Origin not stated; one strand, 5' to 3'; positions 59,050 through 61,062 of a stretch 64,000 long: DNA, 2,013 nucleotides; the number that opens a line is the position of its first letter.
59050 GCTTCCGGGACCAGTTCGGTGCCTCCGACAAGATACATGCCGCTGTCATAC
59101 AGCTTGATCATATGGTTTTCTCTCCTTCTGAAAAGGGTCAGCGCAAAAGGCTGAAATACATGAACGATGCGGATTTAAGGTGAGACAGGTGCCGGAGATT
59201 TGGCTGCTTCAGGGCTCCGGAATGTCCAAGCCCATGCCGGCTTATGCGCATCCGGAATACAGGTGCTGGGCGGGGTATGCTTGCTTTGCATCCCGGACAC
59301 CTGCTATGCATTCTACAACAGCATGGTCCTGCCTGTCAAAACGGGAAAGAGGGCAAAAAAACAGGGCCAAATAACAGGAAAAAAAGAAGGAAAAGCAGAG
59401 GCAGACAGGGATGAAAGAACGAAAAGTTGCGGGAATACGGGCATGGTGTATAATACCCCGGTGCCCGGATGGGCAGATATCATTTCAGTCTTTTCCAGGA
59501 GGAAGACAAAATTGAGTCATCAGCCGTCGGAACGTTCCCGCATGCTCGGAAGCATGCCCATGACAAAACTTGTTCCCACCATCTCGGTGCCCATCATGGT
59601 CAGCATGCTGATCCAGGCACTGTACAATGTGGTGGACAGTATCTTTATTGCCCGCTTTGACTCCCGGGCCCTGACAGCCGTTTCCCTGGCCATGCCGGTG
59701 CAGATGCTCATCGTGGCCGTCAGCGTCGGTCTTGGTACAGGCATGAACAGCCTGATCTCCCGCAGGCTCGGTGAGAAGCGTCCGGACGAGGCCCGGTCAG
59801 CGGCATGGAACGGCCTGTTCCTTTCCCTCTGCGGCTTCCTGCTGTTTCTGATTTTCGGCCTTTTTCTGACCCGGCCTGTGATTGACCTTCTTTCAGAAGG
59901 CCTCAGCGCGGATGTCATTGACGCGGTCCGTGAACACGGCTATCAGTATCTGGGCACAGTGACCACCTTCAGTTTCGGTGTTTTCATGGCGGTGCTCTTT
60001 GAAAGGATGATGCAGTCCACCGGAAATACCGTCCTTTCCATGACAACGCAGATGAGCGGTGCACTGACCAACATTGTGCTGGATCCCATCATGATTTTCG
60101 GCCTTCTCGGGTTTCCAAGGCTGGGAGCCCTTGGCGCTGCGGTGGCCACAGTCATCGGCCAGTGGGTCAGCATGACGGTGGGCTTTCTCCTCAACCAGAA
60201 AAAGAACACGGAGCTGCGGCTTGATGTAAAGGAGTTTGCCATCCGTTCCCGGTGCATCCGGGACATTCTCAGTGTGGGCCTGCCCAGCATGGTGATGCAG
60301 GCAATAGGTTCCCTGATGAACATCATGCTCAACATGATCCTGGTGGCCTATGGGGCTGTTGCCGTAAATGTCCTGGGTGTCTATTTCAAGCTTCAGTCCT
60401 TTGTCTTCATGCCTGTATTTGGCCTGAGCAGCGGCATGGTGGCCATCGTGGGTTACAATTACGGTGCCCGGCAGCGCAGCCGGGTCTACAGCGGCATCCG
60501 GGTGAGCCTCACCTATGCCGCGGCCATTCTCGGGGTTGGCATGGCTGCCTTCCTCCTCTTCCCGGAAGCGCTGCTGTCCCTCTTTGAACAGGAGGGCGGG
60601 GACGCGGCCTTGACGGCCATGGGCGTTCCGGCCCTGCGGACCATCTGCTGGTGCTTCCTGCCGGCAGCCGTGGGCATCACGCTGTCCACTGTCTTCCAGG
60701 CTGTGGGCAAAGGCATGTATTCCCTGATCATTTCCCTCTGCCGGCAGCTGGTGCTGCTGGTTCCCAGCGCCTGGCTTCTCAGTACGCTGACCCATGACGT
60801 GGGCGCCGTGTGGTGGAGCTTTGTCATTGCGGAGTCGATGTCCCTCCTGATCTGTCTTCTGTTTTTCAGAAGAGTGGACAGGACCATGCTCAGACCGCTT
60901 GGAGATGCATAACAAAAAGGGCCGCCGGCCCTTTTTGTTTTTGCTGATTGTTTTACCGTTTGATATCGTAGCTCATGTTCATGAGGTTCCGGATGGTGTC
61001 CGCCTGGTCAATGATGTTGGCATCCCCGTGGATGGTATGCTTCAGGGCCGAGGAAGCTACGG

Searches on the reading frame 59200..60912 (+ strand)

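Call 62: search_protein_families(library=pfam, proteins=[window:59200-60912:+], max_evalue=0.00001)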
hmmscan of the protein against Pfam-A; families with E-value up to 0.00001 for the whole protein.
window:59200-60912:+ (570 aa): 1 family
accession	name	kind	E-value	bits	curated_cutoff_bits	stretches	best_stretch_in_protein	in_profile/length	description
PF01554.23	MatE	-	2.4e-47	161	24.9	2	131-297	1-161/161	MatE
